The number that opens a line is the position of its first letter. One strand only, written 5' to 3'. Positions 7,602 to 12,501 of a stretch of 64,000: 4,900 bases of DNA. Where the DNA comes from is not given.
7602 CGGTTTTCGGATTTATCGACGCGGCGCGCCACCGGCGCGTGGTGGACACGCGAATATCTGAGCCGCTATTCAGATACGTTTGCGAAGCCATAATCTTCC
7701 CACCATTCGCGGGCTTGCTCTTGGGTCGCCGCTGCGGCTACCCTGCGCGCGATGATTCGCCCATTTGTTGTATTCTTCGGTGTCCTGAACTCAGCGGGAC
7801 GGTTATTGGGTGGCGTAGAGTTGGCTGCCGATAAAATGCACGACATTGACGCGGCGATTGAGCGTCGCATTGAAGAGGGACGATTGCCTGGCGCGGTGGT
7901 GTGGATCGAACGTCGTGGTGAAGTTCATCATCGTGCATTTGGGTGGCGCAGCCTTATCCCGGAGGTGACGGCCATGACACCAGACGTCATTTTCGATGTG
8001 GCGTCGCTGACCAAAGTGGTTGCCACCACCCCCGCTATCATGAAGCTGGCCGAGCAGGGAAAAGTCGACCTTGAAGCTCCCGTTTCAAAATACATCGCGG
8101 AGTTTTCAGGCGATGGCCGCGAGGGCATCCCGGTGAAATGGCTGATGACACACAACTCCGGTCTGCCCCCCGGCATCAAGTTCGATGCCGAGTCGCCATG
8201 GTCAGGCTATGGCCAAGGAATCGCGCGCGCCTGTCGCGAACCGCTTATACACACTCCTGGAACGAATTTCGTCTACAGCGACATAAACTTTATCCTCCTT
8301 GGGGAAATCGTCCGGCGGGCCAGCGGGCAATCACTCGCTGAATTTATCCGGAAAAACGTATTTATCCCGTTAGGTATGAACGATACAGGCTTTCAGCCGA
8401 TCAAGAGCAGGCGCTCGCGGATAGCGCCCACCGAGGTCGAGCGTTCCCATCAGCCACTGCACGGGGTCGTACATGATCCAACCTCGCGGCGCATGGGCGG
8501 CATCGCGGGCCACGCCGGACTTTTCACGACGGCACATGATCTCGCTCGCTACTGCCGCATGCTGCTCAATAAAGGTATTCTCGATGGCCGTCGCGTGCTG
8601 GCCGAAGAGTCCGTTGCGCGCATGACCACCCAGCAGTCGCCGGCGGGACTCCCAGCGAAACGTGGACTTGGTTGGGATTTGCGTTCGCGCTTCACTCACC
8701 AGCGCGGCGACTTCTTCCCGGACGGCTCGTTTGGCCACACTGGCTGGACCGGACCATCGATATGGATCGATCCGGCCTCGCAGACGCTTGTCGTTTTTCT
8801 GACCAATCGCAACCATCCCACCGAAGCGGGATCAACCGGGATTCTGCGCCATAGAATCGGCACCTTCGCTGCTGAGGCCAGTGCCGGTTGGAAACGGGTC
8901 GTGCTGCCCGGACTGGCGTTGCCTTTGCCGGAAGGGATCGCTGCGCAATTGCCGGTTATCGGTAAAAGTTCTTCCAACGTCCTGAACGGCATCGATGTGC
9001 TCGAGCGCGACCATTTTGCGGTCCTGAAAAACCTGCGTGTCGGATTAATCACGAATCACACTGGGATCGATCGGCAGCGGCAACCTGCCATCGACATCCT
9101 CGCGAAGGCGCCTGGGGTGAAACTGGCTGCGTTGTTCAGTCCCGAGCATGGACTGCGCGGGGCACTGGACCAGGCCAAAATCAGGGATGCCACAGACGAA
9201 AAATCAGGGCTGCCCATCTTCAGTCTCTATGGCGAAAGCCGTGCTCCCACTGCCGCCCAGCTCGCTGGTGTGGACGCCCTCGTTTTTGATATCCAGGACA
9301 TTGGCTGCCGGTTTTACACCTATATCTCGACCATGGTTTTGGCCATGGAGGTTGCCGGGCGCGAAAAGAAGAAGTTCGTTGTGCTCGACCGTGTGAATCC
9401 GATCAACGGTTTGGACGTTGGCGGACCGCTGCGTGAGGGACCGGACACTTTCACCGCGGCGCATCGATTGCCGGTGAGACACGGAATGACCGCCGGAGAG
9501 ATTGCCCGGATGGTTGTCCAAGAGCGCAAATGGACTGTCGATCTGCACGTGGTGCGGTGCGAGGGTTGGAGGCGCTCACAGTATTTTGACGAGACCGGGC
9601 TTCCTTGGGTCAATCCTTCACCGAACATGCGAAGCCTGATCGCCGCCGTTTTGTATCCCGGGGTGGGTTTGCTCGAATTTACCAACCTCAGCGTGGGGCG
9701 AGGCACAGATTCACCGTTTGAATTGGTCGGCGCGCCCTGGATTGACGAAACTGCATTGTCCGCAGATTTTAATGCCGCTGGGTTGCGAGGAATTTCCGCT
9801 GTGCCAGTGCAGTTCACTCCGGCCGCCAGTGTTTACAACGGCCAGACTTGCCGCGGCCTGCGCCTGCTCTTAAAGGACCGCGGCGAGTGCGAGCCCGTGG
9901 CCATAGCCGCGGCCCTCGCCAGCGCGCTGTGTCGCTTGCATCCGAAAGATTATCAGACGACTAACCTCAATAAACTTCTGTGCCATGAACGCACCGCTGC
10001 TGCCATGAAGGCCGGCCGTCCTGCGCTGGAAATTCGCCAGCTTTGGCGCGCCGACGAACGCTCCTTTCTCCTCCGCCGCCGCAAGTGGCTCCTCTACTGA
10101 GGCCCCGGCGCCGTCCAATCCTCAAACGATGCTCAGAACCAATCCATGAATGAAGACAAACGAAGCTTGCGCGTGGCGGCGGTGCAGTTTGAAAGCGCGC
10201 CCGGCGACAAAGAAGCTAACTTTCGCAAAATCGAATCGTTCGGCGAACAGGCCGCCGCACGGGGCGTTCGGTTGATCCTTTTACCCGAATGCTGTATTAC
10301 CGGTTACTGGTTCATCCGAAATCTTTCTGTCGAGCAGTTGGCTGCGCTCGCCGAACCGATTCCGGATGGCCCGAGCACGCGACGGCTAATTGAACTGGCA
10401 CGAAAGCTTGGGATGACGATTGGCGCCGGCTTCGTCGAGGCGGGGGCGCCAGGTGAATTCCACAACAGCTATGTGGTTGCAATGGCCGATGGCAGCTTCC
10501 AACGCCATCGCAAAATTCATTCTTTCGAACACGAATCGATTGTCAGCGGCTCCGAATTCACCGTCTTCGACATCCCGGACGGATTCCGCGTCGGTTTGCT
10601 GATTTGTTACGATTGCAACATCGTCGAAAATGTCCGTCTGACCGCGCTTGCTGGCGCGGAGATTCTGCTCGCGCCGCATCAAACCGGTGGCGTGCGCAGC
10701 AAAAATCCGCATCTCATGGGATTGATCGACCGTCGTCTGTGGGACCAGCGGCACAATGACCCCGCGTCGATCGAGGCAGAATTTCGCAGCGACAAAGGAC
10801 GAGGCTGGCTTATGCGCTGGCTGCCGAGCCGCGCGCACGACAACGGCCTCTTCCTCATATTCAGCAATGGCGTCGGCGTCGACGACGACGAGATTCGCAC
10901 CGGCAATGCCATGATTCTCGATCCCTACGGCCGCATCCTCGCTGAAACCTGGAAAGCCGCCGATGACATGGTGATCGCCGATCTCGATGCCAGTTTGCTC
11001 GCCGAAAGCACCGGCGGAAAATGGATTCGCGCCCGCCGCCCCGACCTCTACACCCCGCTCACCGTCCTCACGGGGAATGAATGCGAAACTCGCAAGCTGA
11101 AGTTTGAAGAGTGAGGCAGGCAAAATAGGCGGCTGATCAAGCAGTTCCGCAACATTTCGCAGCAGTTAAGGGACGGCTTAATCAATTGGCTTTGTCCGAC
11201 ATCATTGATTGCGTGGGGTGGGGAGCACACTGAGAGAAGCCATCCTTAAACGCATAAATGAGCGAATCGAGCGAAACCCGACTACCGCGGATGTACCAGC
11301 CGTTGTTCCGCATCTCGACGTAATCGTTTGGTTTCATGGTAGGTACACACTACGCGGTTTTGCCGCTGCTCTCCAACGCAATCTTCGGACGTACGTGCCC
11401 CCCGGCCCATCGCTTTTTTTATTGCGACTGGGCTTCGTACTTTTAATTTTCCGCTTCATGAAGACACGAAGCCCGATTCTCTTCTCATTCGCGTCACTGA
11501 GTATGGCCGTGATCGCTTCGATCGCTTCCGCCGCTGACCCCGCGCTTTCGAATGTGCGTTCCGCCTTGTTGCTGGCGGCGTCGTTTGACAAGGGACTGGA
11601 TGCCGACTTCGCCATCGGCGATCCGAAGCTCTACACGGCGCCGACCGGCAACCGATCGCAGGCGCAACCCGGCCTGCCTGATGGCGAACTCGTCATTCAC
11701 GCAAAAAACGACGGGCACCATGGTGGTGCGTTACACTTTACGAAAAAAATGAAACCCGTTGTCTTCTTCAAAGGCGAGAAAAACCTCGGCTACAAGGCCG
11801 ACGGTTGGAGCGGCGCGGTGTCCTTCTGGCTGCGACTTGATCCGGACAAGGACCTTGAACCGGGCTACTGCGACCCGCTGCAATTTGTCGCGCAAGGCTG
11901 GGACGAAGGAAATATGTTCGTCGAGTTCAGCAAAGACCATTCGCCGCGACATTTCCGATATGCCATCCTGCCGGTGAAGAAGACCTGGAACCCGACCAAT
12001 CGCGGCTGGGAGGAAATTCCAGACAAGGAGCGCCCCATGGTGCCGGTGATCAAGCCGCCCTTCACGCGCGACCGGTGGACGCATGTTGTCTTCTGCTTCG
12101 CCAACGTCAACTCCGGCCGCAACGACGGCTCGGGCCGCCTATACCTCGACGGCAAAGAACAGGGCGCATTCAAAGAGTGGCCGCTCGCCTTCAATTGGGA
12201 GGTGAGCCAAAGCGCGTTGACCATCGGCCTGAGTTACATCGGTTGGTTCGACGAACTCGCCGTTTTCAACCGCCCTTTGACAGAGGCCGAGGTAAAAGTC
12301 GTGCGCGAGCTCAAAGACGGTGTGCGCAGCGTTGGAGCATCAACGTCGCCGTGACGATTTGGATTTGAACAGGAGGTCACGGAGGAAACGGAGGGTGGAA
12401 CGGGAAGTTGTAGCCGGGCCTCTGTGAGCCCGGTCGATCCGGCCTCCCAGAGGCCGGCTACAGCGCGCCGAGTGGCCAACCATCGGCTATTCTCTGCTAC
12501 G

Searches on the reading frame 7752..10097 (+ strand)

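Call 25: search_protein_families(library=pfam, proteins=[window:7752-10097:+], max_evalue=0.001)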
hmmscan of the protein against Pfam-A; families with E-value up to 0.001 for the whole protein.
window:7752-10097:+ (782 aa): 3 families
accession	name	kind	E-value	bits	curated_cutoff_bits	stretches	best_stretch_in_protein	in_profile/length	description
PF07075.17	NamZ_N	-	8e-78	260.9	26.9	1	430-628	1-201/203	Exo-beta-N-acetylmuramidase NamZ, N-terminal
PF00144.29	Beta-lactamase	-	2.3e-73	247.7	27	1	32-360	1-317/329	Beta-lactamase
PF20732.2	NamZ_C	-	4.6e-40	138.3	25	1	633-782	1-152/152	Exo-beta-N-acetylmuramidase NamZ, C-terminal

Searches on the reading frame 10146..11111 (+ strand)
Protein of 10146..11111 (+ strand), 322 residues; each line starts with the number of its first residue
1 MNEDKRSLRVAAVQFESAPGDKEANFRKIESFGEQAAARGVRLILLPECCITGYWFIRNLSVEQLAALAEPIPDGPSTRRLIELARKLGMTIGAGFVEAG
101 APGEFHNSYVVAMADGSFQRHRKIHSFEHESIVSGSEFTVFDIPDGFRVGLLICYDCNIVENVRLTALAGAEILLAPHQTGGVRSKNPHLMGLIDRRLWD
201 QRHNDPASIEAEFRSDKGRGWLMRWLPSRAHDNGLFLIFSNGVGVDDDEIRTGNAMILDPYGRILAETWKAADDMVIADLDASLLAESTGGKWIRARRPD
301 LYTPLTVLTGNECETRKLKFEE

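Call 25: search_protein_families(library=pfam, proteins=[window:10146-11111:+], max_evalue=0.001)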
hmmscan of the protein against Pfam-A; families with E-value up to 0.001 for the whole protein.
window:10146-11111:+ (322 aa): 1 family
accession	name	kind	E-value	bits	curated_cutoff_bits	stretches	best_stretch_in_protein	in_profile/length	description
PF00795.27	CN_hydrolase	-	1.4e-43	149.5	23.2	1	9-286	1-252/256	Carbon-nitrogen hydrolase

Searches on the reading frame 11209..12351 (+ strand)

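Call 25: search_protein_families(library=pfam, proteins=[window:11209-12351:+], max_evalue=0.001)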
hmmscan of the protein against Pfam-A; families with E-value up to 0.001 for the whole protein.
window:11209-12351:+ (381 aa): 1 family
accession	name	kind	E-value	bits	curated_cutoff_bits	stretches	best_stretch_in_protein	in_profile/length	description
PF13385.13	Laminin_G_3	-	1.4e-08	35.4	27.6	1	281-363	72-151/151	Concanavalin A-like lectin/glucanases superfamily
